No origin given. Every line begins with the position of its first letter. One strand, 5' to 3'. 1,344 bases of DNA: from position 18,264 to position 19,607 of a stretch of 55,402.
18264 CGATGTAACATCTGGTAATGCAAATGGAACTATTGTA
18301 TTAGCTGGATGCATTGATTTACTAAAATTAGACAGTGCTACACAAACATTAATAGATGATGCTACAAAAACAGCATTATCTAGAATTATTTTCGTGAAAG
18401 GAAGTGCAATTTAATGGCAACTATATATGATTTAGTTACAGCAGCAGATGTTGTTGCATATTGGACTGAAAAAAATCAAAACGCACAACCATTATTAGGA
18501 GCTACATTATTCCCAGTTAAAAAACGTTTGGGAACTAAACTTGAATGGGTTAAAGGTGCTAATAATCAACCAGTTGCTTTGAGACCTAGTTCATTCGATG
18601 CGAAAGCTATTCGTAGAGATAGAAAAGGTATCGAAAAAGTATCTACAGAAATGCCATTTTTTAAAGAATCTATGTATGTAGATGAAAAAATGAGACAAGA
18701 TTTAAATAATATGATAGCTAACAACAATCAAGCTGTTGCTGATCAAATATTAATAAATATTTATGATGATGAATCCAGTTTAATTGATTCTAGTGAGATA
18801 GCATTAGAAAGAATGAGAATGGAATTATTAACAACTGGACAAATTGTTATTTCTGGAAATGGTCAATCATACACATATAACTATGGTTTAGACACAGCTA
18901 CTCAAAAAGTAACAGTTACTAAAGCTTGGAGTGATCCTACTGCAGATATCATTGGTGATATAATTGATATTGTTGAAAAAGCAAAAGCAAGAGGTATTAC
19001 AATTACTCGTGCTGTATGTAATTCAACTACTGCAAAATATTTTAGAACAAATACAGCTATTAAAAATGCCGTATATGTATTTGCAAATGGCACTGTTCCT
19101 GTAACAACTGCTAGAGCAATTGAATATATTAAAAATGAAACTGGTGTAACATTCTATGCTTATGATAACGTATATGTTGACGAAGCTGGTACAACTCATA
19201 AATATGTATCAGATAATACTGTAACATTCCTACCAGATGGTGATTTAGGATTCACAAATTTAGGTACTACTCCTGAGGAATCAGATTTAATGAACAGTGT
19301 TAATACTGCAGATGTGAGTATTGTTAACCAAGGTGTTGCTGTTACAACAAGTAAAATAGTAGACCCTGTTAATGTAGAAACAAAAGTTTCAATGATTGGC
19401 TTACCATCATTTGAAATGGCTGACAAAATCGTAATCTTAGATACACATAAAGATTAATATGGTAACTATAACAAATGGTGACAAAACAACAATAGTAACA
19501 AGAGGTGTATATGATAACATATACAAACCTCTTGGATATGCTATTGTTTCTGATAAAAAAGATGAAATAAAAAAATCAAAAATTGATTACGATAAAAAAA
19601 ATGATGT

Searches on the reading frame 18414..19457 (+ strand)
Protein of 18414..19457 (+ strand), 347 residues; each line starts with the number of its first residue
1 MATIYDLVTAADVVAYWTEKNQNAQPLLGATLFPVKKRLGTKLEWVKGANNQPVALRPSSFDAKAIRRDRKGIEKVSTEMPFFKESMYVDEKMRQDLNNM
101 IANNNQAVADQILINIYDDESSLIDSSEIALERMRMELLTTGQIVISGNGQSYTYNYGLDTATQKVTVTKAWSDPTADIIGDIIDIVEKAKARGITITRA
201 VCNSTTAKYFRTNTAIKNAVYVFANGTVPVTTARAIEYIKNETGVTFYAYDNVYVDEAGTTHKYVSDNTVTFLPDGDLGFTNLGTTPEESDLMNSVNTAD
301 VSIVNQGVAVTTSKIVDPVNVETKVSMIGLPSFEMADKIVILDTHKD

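Call 119: search_protein_families(library=pfam, proteins=[window:18414-19457:+], max_evalue=0.001)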
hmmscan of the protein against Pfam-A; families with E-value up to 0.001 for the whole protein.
window:18414-19457:+ (347 aa): 1 family
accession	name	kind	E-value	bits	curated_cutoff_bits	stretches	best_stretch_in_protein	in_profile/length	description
PF03864.22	Phage_cap_E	-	1.9e-47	162.4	22.9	1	10-342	2-327/329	Phage major capsid protein E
